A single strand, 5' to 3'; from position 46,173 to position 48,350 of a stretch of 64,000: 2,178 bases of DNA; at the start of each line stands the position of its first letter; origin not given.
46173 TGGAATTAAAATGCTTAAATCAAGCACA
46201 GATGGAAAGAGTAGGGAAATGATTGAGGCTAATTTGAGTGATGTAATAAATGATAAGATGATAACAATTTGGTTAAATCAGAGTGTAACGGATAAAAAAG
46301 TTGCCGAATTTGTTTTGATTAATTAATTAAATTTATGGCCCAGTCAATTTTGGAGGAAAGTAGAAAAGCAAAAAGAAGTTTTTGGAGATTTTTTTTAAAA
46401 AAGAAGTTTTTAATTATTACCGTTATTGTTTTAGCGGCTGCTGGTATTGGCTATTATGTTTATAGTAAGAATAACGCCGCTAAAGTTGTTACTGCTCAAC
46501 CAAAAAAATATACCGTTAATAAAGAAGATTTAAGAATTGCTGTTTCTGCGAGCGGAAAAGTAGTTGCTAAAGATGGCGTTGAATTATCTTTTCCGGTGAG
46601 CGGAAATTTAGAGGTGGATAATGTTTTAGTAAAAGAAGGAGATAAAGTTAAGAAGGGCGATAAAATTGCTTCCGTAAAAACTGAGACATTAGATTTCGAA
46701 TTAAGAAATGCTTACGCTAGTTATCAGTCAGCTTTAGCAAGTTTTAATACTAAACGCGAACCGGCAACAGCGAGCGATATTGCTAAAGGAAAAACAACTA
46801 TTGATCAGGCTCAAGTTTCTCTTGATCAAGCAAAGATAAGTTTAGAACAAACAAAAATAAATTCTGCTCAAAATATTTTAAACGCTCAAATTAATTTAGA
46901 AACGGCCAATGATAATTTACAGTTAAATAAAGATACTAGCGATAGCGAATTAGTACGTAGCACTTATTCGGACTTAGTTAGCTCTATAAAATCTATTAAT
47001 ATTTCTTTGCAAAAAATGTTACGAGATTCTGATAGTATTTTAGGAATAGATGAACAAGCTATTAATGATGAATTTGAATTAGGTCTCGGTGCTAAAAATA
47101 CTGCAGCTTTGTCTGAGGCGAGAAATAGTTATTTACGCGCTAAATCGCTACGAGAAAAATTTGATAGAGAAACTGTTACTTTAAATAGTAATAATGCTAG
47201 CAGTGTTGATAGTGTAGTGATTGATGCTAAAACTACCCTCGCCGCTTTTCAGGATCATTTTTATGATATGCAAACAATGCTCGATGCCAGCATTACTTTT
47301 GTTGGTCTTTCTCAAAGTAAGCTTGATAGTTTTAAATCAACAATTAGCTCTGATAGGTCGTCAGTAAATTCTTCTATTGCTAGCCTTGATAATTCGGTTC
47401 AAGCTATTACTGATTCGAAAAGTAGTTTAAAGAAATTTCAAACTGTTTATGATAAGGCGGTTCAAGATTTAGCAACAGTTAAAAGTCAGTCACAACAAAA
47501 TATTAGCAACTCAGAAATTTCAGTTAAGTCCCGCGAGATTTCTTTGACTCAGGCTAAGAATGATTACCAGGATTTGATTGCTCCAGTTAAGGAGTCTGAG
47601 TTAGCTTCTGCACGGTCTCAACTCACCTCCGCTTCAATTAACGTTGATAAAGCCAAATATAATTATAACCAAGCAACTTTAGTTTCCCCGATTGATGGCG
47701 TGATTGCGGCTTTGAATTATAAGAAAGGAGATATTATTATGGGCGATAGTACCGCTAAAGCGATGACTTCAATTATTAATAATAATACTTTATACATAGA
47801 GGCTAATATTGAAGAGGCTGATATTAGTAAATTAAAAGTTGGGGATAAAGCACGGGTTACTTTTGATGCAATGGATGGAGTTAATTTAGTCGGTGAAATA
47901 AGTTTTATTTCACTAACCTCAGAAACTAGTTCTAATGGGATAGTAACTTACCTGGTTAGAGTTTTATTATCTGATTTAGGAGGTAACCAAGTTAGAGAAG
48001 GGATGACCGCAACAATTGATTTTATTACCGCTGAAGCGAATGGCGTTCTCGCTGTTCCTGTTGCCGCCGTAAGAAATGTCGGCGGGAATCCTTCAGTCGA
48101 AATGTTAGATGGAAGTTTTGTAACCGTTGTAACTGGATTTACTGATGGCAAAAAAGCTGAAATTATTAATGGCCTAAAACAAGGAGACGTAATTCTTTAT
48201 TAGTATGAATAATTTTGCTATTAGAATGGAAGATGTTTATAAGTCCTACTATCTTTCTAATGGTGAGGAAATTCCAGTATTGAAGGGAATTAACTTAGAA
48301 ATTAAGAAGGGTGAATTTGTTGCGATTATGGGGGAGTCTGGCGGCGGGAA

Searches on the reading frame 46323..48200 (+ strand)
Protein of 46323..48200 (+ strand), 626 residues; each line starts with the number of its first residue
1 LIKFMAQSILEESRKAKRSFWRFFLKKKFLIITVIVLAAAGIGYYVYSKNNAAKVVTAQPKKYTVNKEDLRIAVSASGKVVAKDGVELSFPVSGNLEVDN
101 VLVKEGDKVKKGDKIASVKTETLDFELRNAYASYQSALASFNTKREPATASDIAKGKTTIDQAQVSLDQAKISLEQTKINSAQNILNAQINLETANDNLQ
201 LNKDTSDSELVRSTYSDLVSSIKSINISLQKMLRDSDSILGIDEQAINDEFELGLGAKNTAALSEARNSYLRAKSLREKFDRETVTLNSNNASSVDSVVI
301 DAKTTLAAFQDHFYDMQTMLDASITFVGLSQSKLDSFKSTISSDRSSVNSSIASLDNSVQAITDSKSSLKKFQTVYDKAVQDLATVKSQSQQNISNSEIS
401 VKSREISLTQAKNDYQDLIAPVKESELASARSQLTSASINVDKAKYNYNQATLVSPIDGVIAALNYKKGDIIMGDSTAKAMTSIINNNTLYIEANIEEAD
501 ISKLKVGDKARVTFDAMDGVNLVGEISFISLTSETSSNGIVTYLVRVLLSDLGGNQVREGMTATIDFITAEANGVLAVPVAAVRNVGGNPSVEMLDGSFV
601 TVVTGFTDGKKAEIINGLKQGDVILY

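Call 71: search_protein_families(library=pfam, proteins=[window:46323-48200:+], max_evalue=0.00001)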
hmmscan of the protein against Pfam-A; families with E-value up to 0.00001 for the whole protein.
window:46323-48200:+ (626 aa): 3 families
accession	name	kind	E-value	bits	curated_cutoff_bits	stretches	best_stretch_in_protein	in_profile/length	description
PF16576.10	HlyD_D23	-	6e-15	55.6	30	1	407-562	55-213/214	Barrel-sandwich domain of CusB or HlyD membrane-fusion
PF13437.12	HlyD_3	-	9.7e-13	49.2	22.2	1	452-548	1-92/106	HlyD family secretion protein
PF13533.13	Biotin_lipoyl_2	-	1.4e-08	34.8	29.8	0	86-118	1-31/32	Biotin-lipoyl like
